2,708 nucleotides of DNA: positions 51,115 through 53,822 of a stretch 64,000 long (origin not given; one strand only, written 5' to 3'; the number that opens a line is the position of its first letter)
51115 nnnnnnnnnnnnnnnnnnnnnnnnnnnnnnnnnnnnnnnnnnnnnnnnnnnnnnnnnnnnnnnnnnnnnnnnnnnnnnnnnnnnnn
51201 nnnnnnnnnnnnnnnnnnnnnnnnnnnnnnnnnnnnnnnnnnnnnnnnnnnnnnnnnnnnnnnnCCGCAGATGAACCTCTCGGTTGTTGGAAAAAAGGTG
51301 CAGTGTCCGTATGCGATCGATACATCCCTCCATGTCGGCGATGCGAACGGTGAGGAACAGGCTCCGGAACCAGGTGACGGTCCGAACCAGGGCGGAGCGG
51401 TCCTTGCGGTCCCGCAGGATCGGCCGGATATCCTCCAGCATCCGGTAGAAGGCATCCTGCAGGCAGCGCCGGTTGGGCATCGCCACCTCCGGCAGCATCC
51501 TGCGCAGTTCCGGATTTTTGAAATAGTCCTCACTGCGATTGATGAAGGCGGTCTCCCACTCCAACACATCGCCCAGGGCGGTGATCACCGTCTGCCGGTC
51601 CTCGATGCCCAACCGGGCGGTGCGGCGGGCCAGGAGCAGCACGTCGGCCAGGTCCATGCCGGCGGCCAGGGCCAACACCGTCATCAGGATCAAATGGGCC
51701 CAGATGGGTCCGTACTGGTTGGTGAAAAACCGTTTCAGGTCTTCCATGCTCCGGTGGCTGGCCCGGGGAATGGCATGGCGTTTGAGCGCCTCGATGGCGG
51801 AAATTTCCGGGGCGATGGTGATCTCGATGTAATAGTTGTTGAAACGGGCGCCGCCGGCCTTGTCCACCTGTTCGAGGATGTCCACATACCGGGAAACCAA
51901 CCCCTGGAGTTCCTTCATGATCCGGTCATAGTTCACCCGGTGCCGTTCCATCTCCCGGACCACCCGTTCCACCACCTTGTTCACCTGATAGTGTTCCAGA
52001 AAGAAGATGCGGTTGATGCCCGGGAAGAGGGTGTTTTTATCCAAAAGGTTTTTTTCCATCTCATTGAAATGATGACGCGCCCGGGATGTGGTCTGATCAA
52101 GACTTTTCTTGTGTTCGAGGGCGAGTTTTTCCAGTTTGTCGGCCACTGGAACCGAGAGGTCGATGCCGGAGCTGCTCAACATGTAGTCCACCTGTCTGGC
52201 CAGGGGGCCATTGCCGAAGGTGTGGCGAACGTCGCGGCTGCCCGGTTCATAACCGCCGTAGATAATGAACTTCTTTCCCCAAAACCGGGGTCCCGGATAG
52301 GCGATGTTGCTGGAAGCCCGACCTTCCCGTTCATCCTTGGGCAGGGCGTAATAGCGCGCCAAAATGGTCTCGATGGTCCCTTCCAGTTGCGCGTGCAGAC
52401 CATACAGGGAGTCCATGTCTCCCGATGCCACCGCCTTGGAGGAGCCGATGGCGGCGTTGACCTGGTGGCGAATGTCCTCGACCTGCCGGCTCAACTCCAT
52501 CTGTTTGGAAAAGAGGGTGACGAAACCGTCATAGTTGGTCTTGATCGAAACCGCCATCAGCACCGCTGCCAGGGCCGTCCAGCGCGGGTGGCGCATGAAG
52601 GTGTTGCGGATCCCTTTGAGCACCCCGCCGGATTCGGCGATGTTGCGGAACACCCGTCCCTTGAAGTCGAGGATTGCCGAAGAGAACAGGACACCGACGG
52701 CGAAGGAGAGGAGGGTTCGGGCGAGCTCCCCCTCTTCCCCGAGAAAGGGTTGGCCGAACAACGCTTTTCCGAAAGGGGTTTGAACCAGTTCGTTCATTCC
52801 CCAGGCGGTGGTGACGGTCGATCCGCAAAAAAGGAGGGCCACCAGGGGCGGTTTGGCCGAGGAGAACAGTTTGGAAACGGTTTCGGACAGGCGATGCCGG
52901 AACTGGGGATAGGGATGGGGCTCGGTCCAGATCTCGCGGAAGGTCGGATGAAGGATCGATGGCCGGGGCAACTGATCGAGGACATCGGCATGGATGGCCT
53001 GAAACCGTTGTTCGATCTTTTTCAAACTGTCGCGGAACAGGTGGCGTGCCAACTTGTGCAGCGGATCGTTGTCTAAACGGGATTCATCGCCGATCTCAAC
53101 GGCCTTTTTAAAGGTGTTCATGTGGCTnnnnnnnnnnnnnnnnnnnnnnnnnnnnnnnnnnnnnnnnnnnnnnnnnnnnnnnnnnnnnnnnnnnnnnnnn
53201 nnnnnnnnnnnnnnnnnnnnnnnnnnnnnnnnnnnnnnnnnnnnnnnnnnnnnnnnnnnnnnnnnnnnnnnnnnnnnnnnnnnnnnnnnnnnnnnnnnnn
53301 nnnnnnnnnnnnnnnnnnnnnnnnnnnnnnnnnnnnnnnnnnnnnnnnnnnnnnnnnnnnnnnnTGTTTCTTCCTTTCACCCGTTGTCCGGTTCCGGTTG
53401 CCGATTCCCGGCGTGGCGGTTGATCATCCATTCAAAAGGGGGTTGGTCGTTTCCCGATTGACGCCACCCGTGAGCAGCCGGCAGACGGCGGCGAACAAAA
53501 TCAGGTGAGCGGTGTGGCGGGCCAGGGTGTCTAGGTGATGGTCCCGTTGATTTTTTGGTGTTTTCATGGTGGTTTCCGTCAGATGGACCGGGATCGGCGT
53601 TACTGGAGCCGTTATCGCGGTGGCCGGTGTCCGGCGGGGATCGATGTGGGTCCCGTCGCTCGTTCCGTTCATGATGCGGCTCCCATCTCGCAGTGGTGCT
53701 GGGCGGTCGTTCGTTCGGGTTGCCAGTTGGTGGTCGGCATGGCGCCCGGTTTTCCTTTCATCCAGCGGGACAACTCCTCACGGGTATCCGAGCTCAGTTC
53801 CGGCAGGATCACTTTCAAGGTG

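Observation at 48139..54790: Operon-like string DnaJ/CbpA-like - 82-aa ORF - 1129-aa unassignable membrane/coiled-coil protein - REC-GGDEF - NarL/LuxR, directly downstream of an NtrC-type activator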

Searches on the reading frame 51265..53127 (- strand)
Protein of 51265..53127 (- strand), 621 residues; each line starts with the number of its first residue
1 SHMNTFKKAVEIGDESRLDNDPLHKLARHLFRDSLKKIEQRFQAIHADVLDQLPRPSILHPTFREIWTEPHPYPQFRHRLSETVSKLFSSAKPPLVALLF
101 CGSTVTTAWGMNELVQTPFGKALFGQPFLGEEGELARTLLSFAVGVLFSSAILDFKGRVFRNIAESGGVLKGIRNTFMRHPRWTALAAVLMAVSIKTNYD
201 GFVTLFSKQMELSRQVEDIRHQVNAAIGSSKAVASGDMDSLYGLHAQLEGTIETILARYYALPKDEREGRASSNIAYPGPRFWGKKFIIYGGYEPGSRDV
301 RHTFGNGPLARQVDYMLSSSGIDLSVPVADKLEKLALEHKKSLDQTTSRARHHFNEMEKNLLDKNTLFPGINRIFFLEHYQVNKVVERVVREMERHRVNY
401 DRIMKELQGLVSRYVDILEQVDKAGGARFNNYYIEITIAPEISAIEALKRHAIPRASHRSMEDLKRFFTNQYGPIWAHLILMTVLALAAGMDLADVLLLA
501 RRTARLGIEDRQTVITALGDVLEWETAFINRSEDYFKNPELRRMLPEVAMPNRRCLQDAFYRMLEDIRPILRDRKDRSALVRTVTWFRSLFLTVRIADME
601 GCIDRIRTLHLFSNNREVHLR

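Call 64: predict_structure(alignment_id=A4)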
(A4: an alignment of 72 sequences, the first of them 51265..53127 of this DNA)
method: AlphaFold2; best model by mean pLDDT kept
length: 621 residues; sequences in the alignment: 72
mean_pLDDT: 86.7   pTM: 0.70
mean pLDDT of the five models: 86.7, 85.5, 84.9, 83.7, 82.6
residues with pLDDT >= 90: 324; 70-90: 246; 50-70: 43; < 50: 8
segments of 3 or more residues with pLDDT < 50: 365-372
pLDDT, mean of each block of 10 residues (from residue 1): 84 84 88 91 93 74 79 76 83 89 90 86 83 87 93 93 95 95 94 91 80 83 90 87 91 91 84 76 93 91 89 92 92 93 93 84 51 61 86 91 91 90 74 69 82 60 79 89 91 91 92 92 95 94 87 95 95 93 91 90 93 92 86
secondary structure, 60 per line:
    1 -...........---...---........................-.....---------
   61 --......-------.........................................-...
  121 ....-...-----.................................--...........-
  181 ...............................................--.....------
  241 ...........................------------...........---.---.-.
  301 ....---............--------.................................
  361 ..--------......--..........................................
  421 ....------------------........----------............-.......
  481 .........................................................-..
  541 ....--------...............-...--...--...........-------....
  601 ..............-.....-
elements in order: H2-12 H22-45 H47-51 H63-68 H76-116 H118-124 H134-166 H169-179 H181-227 H230-234 H241-267 H280-290 H300-304 H308-319 H328-362 H371-376 H379-424 H443-450 H461-472 H474-537 H539-544 H553-567 H579-589 H597-614 H616-620

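Call 66: fold_search(model_id=the predicted structure, library=pdb)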
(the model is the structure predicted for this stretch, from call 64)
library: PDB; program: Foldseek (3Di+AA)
matches with E <= 10: 209; with E <= 0.001: 0
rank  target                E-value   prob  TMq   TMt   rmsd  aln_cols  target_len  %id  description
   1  7xec_A                4.2e-01  0.21  0.12  0.12  43.9       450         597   12  Cryo-EM structure of human ABCD1 E630Q in the presence of ATP in inward-facing state 2 (released 2023-03-29)
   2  7nmq                  4.5e-01  0.09  0.08  0.12  36.4       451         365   11  Bacillus cereus HblL1 toxin component (released 2021-04-07)
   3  7usd_A                5.5e-01  0.07  0.10  0.06  41.7       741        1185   11  Cryo-EM structure of D-site Rac1-bound WAVE Regulatory Complex (released 2022-09-21)
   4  6h2f_E                1.2e+00  0.13  0.14  0.20  30.2       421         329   11  Structure of the pre-pore AhlB of the tripartite alpha-pore forming toxin, AHL, from Aeromonas hydrophila. (released 2019-07-10)
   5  7zr1_C                1.2e+00  0.04  0.07  0.06  77.3       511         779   13  Chaetomium thermophilum Mre11-Rad50-Nbs1 complex bound to ATPyS (composite structure) (released 2023-01-11)
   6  7x07_B                1.3e+00  0.12  0.12  0.12  42.4       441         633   12  Cryo-EM structure of human ABCD1 in the presence of C26:0 (released 2023-03-22)
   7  8iyj_B4               1.4e+00  0.12  0.12  0.17  57.4       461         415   11  Cryo-EM structure of the 48-nm repeat doublet microtubule from mouse sperm (released 2023-07-05)
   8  6bl6_A                1.5e+00  0.11  0.12  0.12  34.9       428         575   11  Crystallization of lipid A transporter MsbA from Salmonella typhimurium (released 2019-01-09)
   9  8dk2_C                1.5e+00  0.05  0.08  0.07  53.1       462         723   14  CryoEM structure of Pseudomonas aeruginosa PA14 JetABC in an unclamped state trapped in ATP dependent dimeric form (released 2022-10-05)
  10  9xqn_A                1.6e+00  0.08  0.12  0.17  28.1       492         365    8  Cryo-EM structure of apo form of GPR75-bRIL-Fab complex (released 2026-02-04)
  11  7yrq_A                1.6e+00  0.10  0.12  0.12  43.7       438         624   12  Cryo-EM structure of human Peroxisomal ABC Transporter ABCD1 (released 2023-03-22)
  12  8otz_Cr               1.6e+00  0.08  0.10  0.14  55.6       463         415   13  48-nm repeat of the native axonemal doublet microtubule from bovine sperm (released 2023-11-22)
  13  8y6h_A                1.6e+00  0.02  0.07  0.07  42.0       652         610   12  P-glycoprotein in complex with UIC2 Fab and triple elacridar molecules in LMNG detergent (released 2024-04-17)
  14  7zd5_D                1.7e+00  0.08  0.11  0.11  33.2       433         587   13  IF(apo/as isolated) conformation of CydDC (Dataset-1) (released 2023-04-19)
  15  8iyj_B2               1.8e+00  0.11  0.12  0.17  57.6       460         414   11  Cryo-EM structure of the 48-nm repeat doublet microtubule from mouse sperm (released 2023-07-05)
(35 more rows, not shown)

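Call 76: fold_search(model_id=the predicted structure, library=viral)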
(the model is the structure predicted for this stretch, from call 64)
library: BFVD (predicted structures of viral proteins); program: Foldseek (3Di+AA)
matches with E <= 10: 172; with E <= 0.001: 0
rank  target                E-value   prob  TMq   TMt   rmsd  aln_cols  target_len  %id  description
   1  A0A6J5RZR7            5.6e-02  0.84  0.16  0.23  30.6       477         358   12  Uncharacterized protein [uncultured Caudovirales phage]
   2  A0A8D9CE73            8.3e-02  0.84  0.17  0.26  44.4       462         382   12  Uncharacterized protein [uncultured marine phage]
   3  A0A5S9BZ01            9.7e-02  0.14  0.09  0.05  39.4       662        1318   11  DNA repair exonuclease [Tenacibaculum phage PTm1]
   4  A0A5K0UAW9            1.1e-01  0.13  0.10  0.06  58.0       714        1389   13  DNA repair exonuclease [Yasminevirus sp. GU-2018]
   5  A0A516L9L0            1.4e-01  0.12  0.09  0.10  41.3       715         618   11  (no name in the UniProt tables at hand)
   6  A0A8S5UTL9            2.1e-01  0.35  0.14  0.12  35.9       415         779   10  Uncharacterized protein [Myoviridae sp. ctYA416]
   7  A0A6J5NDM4            2.3e-01  0.28  0.16  0.14  45.1       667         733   10  Uncharacterized protein [uncultured Caudovirales phage]
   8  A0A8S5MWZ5            3.0e-01  0.10  0.10  0.08  51.1       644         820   14  ATPase [Myoviridae sp. ct3wi9]
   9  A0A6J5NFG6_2          3.3e-01  0.10  0.10  0.06  56.1       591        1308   11  Phage tail tape measure protein [uncultured Caudovirales phage]
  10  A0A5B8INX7            4.3e-01  0.09  0.11  0.11  44.0       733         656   10  Uncharacterized protein [Mimiviridae sp. ChoanoV1]
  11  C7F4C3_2              4.8e-01  0.14  0.14  0.10  47.1       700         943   10  (no name in the UniProt tables at hand)
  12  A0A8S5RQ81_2          5.2e-01  0.07  0.09  0.07  54.1       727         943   11  (no name in the UniProt tables at hand)
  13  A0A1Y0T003            5.4e-01  0.07  0.08  0.10  40.1       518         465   11  Virion structural protein [Pseudomonas phage Noxifer]
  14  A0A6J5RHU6            5.6e-01  0.06  0.08  0.07  53.1       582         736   12  ABC_ATPase domain containing protein [uncultured Caudovirales phage]
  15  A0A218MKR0            6.1e-01  0.11  0.11  0.10  58.4       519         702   12  Putative recombination nuclease [uncultured virus]
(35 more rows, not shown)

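Call 84: find_homologous_proteins(query=A4, max_evalue=0.00001)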
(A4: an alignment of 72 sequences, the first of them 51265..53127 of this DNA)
Query A4 (72 sequences) (621 aa, profile of the alignment): 15 proteins with E <= 0.00001 among 8000 candidates.
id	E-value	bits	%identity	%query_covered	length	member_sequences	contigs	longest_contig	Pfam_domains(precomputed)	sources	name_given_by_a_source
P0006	0.0e+0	1661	39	100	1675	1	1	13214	-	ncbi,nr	ncbi:MAG: hypothetical protein HQL52_18135 [Magnetococcales bacterium]|nr:hypothetical protein [Magn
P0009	0.0e+0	1587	36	100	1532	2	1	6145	-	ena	-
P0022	0.0e+0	1566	36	99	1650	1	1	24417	-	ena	-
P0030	0.0e+0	1488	35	98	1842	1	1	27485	PF07238.20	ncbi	ncbi:MAG: PilZ domain-containing protein [Magnetococcus sp. DMHC-6]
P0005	0.0e+0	1463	38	100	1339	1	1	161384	-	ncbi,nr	ncbi:MAG: hypothetical protein HQL52_01155 [Magnetococcales bacterium]|nr:hypothetical protein [Magn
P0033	0.0e+0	1455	35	100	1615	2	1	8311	PF07238.20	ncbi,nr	ncbi:MAG: PilZ domain-containing protein [Magnetococcales bacterium]|nr:PilZ domain-containing prote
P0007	0.0e+0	1429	39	99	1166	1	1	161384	-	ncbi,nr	ncbi:MAG: hypothetical protein HQL52_01150 [Magnetococcales bacterium]|nr:hypothetical protein [Magn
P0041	0.0e+0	1349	34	100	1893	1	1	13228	-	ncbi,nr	ncbi:MAG: hypothetical protein HQL50_07515 [Magnetococcales bacterium]|nr:hypothetical protein [Magn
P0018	0.0e+0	1271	35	96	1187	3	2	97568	-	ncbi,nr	ncbi:MAG: hypothetical protein HQL79_10440 [Magnetococcales bacterium]|nr:hypothetical protein [Magn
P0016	0.0e+0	1267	35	98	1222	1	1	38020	-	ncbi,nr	ncbi:MAG: hypothetical protein HQL73_01590 [Magnetococcales bacterium]|nr:hypothetical protein [Magn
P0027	0.0e+0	1256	35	96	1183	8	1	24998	-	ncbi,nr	ncbi:MAG: hypothetical protein HQL75_11120 [Magnetococcales bacterium]|nr:hypothetical protein [Magn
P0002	0.0e+0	1157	70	100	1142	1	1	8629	-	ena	-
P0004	0.0e+0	1146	55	100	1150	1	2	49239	-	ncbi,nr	ncbi:MAG: hypothetical protein HQL82_08660 [Magnetococcales bacterium]|nr:hypothetical protein [Magn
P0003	0.0e+0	1120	57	100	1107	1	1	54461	-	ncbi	ncbi:MAG: hypothetical protein H7837_11165 [Magnetococcus sp. MYC-9]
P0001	0.0e+0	1098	100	100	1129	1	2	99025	-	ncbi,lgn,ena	-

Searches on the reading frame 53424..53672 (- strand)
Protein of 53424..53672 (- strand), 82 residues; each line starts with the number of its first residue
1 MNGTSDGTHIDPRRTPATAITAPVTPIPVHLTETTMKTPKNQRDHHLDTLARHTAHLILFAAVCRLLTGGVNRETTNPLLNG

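Call 4: search_protein_families(library=pfam, proteins=[window:53424-53672:-], max_evalue=0.01)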
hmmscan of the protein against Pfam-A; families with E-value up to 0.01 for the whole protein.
window:53424-53672:- (82 aa): 0 families

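Call 5: search_protein_families(library=ncbifam, proteins=[window:53424-53672:-], max_evalue=1)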
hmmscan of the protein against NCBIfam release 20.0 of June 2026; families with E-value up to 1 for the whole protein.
window:53424-53672:- (82 aa): 0 families

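Call 54: search_protein_families(library=padloc, proteins=[window:53424-53672:-], max_evalue=1)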
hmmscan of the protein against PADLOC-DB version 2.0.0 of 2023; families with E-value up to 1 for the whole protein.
window:53424-53672:- (82 aa): 0 families
